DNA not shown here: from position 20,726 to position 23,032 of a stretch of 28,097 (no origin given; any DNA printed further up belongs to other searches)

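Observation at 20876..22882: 668-aa Cys/His-rich early protein as the only candidate replication function, possibly with its origin inside its own gene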

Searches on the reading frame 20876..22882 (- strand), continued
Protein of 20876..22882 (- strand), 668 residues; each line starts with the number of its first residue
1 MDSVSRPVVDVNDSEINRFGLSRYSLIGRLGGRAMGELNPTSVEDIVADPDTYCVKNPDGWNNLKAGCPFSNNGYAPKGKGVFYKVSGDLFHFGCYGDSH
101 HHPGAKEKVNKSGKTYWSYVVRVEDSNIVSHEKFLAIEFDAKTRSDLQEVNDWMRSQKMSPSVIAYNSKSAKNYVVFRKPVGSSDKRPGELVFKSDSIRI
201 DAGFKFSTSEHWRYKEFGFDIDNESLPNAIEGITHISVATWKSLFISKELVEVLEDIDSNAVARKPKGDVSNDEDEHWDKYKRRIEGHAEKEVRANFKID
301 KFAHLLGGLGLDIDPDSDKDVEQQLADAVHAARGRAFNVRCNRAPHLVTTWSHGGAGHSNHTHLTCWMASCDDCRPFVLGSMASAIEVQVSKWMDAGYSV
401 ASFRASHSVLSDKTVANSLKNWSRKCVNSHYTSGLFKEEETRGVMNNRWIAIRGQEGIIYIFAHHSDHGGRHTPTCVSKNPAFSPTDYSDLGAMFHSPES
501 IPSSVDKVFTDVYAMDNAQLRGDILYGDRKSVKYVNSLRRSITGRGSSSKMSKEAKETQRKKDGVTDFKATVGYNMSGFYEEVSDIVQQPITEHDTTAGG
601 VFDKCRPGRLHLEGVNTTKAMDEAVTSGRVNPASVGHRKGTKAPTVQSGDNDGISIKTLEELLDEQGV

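Call 60: predict_structure(alignment_id=A4)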
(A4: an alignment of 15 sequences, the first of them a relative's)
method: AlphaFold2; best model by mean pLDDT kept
length: 668 residues; sequences in the alignment: 15
mean_pLDDT: 66.9   pTM: 0.46
mean pLDDT of the five models: 66.9, 66.0, 61.6, 61.5, 50.3
residues with pLDDT >= 90: 81; 70-90: 288; 50-70: 112; < 50: 187
segments of 3 or more residues with pLDDT < 50: 1-17, 125-133, 179-186, 202-298, 427-443, 489-493, 636-663, 666-668
pLDDT, mean of each block of 10 residues (from residue 1): 36 47 83 80 78 64 85 74 82 88 85 88 48 57 65 60 55 58 45 62 41 27 31 34 42 34 25 34 33 42 68 71 86 79 83 91 79 87 93 85 85 84 59 37 66 89 72 73 65 64 87 88 84 88 64 77 87 88 93 87 88 92 92 56 30 33 45
secondary structure, 60 per line:
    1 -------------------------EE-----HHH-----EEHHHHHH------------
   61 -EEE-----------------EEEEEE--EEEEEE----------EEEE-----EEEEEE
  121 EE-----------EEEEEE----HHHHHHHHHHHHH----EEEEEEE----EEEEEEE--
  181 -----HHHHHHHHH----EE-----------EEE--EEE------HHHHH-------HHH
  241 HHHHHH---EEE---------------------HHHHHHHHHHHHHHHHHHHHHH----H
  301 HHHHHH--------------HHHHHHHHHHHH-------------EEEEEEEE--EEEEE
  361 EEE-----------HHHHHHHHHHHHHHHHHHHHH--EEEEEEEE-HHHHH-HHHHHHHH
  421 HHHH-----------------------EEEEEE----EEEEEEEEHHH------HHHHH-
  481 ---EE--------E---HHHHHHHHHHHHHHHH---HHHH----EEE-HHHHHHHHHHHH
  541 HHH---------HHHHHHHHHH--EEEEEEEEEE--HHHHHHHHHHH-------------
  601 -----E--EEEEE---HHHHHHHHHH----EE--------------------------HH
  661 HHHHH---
elements in order (helices of 4 or more, strands of 3 or more residues): H43-48 E62-64 E82-87 E90-95 E106-109 E115-122 E134-139 H144-156 E161-167 E172-178 H186-194 E212-214 E217-219 H226-230 H238-246 E250-252 H274-295 H300-306 H321-332 E346-353 E356-363 H375-395 E398-405 H407-411 H413-424 E448-453 E458-465 H475-479 H498-513 H517-520 E525-527 H529-543 H553-562 E565-574 H577-587 E609-613 H617-626 H659-665
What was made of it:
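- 22481..22849 (-): N-domain (aa 12-134): a beta-rich Cys/His domain shared with seven P4-family/D5 SF3 helicase proteins. AF2 pLDDT is about 80-88 (call 60).
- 21989..22480 (-): Poorly conserved middle region (aa 135-298), containing the non-conserved GFDIDNE. Present only in the five full-length relatives. pLDDT is mostly below 50 for aa 202-298 (call 60).
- The hairpin-encoded segment (aa 427-443) has pLDDT below 50 (call 60).
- Tried and rejected: AF2 with 15 sequences worked, with pLDDT 67 (call 60).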

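Call 63: fold_search(model_id=the predicted structure, library=pdb)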
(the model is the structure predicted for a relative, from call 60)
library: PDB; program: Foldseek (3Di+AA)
matches with E <= 10: 1071; with E <= 0.001: 0
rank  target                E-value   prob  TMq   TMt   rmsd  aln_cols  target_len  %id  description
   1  1ygy_A                1.3e-02  0.92  0.09  0.11  17.8       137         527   11  Crystal Structure of D-3-Phosphoglycerate dehydrogenase From Mycobacterium tuberculosis (released 2005-01-25)
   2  3dc2_B                2.6e-02  0.93  0.09  0.11  19.6       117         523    6  Crystal structure of serine bound D-3-phosphoglycerate dehydrogenase from Mycobacterium tuberculosis (released 2008-07-22)
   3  3ddn_B                3.8e-02  0.93  0.09  0.11  19.8       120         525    6  Crystal structure of hydroxypyruvic acid phosphate bound D-3-phosphoglycerate dehydrogenase in mycobacterium tuberculo (released 2008-07-22)
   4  3tvi_G                8.0e-02  0.99  0.09  0.13  10.4        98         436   13  Crystal structure of Clostridium acetobutylicum aspartate kinase (CaAK): An important allosteric enzyme for industrial (released 2011-11-09)
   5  3tvi_B                8.5e-02  0.98  0.09  0.14  10.0        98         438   12  Crystal structure of Clostridium acetobutylicum aspartate kinase (CaAK): An important allosteric enzyme for industrial (released 2011-11-09)
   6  3tvi_F                8.9e-02  0.97  0.09  0.13  10.6        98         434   13  Crystal structure of Clostridium acetobutylicum aspartate kinase (CaAK): An important allosteric enzyme for industrial (released 2011-11-09)
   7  5aa0_BZ               1.0e-01  0.85  0.10  0.10  14.4       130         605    9  Complex of Thermous thermophilus ribosome (A-and P-site tRNA) bound to BipA-GDPCP (released 2015-10-14)
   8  3tvi_D                1.2e-01  0.97  0.09  0.13  10.7        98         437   13  Crystal structure of Clostridium acetobutylicum aspartate kinase (CaAK): An important allosteric enzyme for industrial (released 2011-11-09)
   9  1u8s_B                1.2e-01  0.90  0.10  0.31  16.9       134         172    8  Crystal structure of putative glycine cleavage system transcriptional repressor (released 2004-08-17)
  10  3tvi_C                1.3e-01  0.95  0.09  0.13  11.1        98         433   14  Crystal structure of Clostridium acetobutylicum aspartate kinase (CaAK): An important allosteric enzyme for industrial (released 2011-11-09)
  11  3dc2_A                1.3e-01  0.60  0.09  0.11  18.0       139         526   11  Crystal structure of serine bound D-3-phosphoglycerate dehydrogenase from Mycobacterium tuberculosis (released 2008-07-22)
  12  1u8s_A                1.4e-01  0.85  0.09  0.29  11.5        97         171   12  Crystal structure of putative glycine cleavage system transcriptional repressor (released 2004-08-17)
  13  3tvi_J                1.5e-01  0.96  0.09  0.14  10.7        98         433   13  Crystal structure of Clostridium acetobutylicum aspartate kinase (CaAK): An important allosteric enzyme for industrial (released 2011-11-09)
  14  4l6p_C                1.6e-01  0.14  0.05  0.12  17.1       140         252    7  Structure of C22Y Mutant PCNA protein defective in DNA mismatch repair (released 2014-10-01)
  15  4ddq_F                1.8e-01  0.51  0.08  0.11  23.1       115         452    8  Structural plasticity of the Bacillus subtilis GyrA homodimer (released 2013-02-13)
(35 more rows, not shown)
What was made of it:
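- PDB hits are ferredoxin-like/ACT folds and the papillomavirus E2 DNA-binding domain (call 63).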

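Call 64: fold_search(model_id=the predicted structure, library=viral)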
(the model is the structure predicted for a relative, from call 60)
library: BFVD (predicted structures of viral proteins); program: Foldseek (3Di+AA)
matches with E <= 10: 579; with E <= 0.001: 0
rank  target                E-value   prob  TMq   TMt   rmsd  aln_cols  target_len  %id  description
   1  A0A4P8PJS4            1.0e-02  0.91  0.15  0.19  13.1       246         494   12  Replication initiator protein [Blackfly microvirus SF02]
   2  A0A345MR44            1.0e-02  0.51  0.16  0.24  18.7       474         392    7  (no name in the UniProt tables at hand)
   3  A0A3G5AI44            1.1e-02  0.44  0.08  0.17  24.3       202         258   11  Putative low complexity protein [Satyrvirus sp.]
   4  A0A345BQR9            2.3e-02  0.18  0.09  0.15  22.7       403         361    8  (no name in the UniProt tables at hand)
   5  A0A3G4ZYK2            2.7e-02  0.44  0.08  0.18  27.3       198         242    9  Uncharacterized protein [Gaeavirus sp.]
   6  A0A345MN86            3.1e-02  0.77  0.09  0.14  28.7       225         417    9  (no name in the UniProt tables at hand)
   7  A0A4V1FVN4            3.5e-02  0.35  0.13  0.17  27.0       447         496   11  (no name in the UniProt tables at hand)
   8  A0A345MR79            3.9e-02  0.20  0.12  0.19  21.2       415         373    9  (no name in the UniProt tables at hand)
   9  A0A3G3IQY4            4.8e-02  0.25  0.11  0.14  20.6       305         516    9  (no name in the UniProt tables at hand)
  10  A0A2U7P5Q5            5.1e-02  0.87  0.18  0.25   7.3       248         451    8  (no name in the UniProt tables at hand)
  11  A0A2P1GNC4            5.1e-02  0.18  0.07  0.12  30.1       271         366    9  ORF1a (Fragment) [Wuhan japanese halfbeak astrovirus]
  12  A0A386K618            8.3e-02  0.44  0.07  0.22  16.4       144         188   10  Uncharacterized protein [Dickeya phage vB_DsoM_JA11]
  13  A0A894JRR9            8.7e-02  0.84  0.17  0.23   8.1       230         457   10  (no name in the UniProt tables at hand)
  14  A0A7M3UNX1            8.7e-02  0.47  0.08  0.17  25.0       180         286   16  Uncharacterized protein [Pyramimonas orientalis virus]
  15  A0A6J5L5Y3            1.0e-01  0.51  0.09  0.25  16.5       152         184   12  Uncharacterized protein [uncultured Caudovirales phage]
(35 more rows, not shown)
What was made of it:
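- On HUH endonuclease superfamily (Rep/relaxase): Foldseek BFVD top hits include Reps, but at E >= 0.01 and TM <= 0.45 (call 64).
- Closest known: Microviridae VP4 / gpA HUH replication initiators. Same: They give the weak top Foldseek hits (call 64).
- Fold searches returned nothing significant (calls 63, 64). The BFVD Foldseek list, although sub-threshold (best E = 0.01), is enriched for microvirus replication initiators, a G2P-domain Rep and parvovirus NS1 (call 64).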

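Call 66: find_encoding_contigs(protein=P0014, flank=10000, max_places=3)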
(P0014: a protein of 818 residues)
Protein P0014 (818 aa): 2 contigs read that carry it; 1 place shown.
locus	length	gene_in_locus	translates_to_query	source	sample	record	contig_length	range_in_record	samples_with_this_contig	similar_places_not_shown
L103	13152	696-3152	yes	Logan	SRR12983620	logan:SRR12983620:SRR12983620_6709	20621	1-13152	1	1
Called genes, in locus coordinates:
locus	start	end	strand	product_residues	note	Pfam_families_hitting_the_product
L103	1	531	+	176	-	?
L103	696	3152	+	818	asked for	PF09250:Prim-Pol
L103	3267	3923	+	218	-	-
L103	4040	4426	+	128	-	-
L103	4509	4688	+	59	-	-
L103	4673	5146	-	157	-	PF08291:Peptidase_M15_3, PF05951:Peptidase_M15_2 (weak)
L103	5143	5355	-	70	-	-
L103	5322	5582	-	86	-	-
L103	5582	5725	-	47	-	-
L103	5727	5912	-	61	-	-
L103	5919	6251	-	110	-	-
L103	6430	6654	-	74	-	-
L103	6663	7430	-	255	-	-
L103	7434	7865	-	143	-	-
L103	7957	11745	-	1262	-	-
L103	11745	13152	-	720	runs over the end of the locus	-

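Call 67: find_encoding_contigs(protein=P0004, flank=10000, max_places=3)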
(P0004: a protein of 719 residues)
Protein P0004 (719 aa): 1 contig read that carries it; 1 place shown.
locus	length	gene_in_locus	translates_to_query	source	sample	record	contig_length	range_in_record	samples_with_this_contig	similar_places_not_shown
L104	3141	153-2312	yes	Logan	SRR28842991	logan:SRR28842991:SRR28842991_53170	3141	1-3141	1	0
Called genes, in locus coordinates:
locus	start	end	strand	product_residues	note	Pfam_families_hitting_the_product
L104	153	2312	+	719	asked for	-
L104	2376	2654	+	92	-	-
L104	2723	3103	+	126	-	-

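Call 69: find_encoding_contigs(protein=P0007, flank=10000, max_places=3)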
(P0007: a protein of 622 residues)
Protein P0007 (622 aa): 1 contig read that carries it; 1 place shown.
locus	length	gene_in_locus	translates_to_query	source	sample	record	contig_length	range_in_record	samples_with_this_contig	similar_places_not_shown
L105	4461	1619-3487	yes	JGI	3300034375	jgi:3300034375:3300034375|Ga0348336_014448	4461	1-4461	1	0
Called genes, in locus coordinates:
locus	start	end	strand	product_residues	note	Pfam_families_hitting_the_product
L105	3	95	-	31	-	?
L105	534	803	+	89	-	-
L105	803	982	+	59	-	-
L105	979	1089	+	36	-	-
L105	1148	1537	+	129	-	-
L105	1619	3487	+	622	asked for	PF19263:DUF5906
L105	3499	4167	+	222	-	-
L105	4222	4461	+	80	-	?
